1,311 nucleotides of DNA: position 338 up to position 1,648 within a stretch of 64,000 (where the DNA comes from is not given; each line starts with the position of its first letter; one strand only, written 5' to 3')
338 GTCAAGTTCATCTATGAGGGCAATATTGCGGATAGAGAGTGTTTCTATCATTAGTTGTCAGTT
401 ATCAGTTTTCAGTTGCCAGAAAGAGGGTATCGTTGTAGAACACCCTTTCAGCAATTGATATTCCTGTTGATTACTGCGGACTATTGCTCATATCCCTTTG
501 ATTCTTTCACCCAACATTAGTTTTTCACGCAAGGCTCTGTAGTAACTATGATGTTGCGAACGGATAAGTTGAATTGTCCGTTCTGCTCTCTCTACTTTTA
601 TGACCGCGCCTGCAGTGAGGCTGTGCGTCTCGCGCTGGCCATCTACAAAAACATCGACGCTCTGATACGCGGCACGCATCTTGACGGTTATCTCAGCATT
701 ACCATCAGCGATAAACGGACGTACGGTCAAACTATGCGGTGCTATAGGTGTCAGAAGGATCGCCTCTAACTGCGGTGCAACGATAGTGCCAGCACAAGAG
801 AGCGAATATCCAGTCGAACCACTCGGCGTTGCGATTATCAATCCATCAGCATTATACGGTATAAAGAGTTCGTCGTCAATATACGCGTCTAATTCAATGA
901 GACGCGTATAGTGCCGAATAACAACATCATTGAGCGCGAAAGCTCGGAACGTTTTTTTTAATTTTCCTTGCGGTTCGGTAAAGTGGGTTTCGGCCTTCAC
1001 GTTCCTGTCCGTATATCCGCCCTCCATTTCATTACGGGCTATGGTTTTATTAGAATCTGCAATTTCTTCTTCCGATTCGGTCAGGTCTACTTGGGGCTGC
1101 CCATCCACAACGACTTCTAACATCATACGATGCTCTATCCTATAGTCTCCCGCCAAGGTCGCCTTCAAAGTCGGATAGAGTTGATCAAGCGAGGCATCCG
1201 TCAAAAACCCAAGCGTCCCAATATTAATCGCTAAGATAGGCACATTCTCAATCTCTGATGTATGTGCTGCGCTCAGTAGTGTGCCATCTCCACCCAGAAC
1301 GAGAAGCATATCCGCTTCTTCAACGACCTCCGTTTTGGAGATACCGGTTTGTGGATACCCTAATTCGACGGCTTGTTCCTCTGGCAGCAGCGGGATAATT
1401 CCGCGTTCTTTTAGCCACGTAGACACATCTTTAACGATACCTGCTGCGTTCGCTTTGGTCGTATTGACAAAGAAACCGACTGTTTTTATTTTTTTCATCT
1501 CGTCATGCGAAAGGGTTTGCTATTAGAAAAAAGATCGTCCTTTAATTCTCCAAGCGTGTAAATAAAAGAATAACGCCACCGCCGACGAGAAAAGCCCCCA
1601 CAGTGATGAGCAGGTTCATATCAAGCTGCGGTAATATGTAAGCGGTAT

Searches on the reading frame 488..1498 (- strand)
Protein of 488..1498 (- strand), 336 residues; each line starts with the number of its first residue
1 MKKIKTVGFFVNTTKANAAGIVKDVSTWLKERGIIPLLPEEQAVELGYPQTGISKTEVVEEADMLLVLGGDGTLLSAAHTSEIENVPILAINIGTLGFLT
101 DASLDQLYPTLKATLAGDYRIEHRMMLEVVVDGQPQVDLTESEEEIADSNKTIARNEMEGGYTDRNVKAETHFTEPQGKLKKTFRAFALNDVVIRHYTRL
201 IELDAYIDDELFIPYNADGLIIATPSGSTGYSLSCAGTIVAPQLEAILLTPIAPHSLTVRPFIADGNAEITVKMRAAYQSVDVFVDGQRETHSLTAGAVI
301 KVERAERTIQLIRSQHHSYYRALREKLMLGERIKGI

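Call 29: find_homologous_proteins(query=window:488-1498:-, max_evalue=1e-20)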
Query window:488-1498:- (336 aa): 7697 proteins with E <= 1e-20 among 8000 candidates; the best 120 are listed.
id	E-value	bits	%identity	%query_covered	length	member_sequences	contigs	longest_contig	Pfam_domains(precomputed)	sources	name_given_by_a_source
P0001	3.5e-215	731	85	99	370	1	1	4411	PF20143.5,PF01513.27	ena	-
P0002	6.2e-214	727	99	100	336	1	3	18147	PF20143.5,PF01513.27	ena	-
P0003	2.6e-213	725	99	100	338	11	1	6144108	PF20143.5,PF01513.27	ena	-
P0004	1.5e-212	723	99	100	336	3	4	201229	PF20143.5,PF01513.27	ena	-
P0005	3.0e-212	722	98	100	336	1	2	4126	PF20143.5,PF01513.27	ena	-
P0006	1.8e-208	709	98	98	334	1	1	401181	PF20143.5,PF01513.27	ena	-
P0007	6.5e-206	701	95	100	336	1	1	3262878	PF20143.5,PF01513.27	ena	-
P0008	1.2e-204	697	96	98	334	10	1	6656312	PF20143.5,PF01513.27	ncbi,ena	-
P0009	2.3e-204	696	95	100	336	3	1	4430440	PF20143.5,PF01513.27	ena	-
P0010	2.2e-203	692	95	99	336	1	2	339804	PF20143.5,PF01513.27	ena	-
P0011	2.7e-201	686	94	99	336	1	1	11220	PF20143.5,PF01513.27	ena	-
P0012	1.3e-198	677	92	99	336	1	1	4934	PF20143.5,PF01513.27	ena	-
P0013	1.6e-197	673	92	99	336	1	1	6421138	PF20143.5,PF01513.27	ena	-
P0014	2.2e-197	673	92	99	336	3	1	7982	PF20143.5,PF01513.27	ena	-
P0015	1.3e-196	670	95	95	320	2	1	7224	PF20143.5,PF01513.27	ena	-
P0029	3.1e-178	610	87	99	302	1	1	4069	PF20143.5,PF01513.27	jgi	jgi:NAD+ kinase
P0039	4.8e-172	590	84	100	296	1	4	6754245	PF20143.5,PF01513.27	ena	-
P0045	4.8e-169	580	82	99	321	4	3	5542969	PF20143.5,PF01513.27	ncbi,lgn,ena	-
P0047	5.9e-169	579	85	98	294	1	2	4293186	PF20143.5,PF01513.27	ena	-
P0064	2.1e-166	571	81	99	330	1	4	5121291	PF20143.5,PF01513.27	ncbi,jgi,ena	jgi:NAD+ kinase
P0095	8.7e-160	549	78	99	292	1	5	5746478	PF20143.5,PF01513.27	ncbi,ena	-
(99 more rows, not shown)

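Call 45: find_encoding_contigs(protein=P0095, flank=300, max_places=1)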
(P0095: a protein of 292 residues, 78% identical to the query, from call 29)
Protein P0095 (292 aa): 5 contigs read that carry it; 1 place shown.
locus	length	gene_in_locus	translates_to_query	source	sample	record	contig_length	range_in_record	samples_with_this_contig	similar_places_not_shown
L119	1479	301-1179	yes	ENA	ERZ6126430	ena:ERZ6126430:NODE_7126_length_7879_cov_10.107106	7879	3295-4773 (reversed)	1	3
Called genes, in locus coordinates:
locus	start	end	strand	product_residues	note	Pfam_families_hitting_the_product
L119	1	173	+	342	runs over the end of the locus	PF04018:VCA0040-like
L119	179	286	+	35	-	-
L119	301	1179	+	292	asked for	PF01513:NAD_kinase, PF20143:NAD_kinase_C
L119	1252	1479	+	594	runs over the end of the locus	PF02463:SMC_N, PF13476:AAA_23, PF13304:AAA_21 (faint)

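Call 46: find_encoding_contigs(protein=P0047, flank=300, max_places=1)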
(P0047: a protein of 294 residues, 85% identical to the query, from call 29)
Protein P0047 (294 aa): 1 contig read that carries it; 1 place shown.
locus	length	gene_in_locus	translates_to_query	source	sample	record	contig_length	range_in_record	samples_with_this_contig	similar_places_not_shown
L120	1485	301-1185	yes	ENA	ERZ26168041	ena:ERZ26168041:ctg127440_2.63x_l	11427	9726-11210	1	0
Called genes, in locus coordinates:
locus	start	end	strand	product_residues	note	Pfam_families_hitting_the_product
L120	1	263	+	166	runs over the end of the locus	PF04018:VCA0040-like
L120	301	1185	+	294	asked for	PF01513:NAD_kinase, PF20143:NAD_kinase_C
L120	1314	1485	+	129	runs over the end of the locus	?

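Call 47: find_encoding_contigs(protein=P0029, flank=300, max_places=1)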
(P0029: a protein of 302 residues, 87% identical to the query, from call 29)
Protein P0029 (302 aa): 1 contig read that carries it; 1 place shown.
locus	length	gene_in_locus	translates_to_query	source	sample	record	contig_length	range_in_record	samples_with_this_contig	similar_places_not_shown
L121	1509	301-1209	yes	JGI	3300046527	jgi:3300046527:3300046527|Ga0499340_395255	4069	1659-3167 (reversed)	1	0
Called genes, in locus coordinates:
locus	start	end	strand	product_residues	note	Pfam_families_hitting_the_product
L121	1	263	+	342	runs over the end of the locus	PF04018:VCA0040-like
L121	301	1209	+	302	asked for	PF01513:NAD_kinase, PF20143:NAD_kinase_C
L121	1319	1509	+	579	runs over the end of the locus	PF02463:SMC_N, PF13476:AAA_23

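Call 48: find_encoding_contigs(protein=P0001, flank=300, max_places=1)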
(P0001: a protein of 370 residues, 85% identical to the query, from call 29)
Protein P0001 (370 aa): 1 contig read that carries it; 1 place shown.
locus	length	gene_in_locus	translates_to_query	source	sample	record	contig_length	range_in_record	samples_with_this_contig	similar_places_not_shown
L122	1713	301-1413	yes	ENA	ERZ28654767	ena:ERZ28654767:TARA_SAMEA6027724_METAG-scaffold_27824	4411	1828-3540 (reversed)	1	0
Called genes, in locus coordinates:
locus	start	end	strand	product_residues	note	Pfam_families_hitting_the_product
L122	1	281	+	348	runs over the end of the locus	PF04018:VCA0040-like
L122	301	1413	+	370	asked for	PF01513:NAD_kinase, PF20143:NAD_kinase_C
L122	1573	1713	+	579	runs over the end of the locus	PF02463:SMC_N, PF13476:AAA_23 (weak)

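Call 49: find_encoding_contigs(protein=P0064, flank=300, max_places=1)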
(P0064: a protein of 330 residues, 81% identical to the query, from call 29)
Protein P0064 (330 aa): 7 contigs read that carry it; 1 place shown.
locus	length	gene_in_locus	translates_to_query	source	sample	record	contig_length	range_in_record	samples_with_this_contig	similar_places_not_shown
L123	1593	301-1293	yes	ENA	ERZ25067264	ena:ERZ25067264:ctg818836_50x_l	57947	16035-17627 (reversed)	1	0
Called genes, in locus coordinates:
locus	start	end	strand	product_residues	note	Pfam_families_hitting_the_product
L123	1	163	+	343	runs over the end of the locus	PF04018:VCA0040-like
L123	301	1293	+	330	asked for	PF01513:NAD_kinase, PF20143:NAD_kinase_C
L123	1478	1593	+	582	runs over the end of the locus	PF02463:SMC_N, PF13476:AAA_23, PF09177:STX6_10_61_N (faint)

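Call 50: find_encoding_contigs(protein=P0039, flank=300, max_places=1)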
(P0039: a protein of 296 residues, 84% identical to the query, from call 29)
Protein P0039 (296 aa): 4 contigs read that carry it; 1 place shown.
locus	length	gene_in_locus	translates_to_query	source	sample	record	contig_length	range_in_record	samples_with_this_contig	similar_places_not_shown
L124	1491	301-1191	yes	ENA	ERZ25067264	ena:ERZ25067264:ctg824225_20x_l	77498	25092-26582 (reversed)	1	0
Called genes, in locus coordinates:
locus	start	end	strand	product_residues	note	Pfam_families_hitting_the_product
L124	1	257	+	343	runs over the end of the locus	PF04018:VCA0040-like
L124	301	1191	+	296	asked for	PF01513:NAD_kinase, PF20143:NAD_kinase_C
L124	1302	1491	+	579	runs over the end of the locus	PF02463:SMC_N, PF13476:AAA_23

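Call 51: find_encoding_contigs(protein=P0045, flank=300, max_places=1)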
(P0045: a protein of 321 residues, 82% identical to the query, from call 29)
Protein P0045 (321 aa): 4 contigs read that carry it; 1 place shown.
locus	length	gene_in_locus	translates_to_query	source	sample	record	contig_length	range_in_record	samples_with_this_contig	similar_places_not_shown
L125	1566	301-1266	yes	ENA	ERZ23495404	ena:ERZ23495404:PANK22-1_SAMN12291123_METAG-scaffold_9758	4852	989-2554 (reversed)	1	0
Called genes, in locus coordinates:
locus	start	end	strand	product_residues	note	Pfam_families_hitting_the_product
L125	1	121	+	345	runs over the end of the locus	PF04018:VCA0040-like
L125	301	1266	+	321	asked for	PF01513:NAD_kinase, PF20143:NAD_kinase_C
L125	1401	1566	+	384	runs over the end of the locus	?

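Call 61: search_protein_families(library=pfam, proteins=[window:488-1498:-])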
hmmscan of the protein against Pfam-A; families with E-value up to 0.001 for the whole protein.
window:488-1498:- (336 aa): 2 families
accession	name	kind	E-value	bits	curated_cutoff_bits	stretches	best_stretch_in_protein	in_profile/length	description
PF20143.4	NAD_kinase_C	-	4.5e-26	91.5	23.7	1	194-313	8-125/126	ATP-NAD kinase C-terminal domain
PF01513.26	NAD_kinase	-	4.4e-17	63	25.5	1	7-119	1-130/130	ATP-NAD kinase N-terminal domain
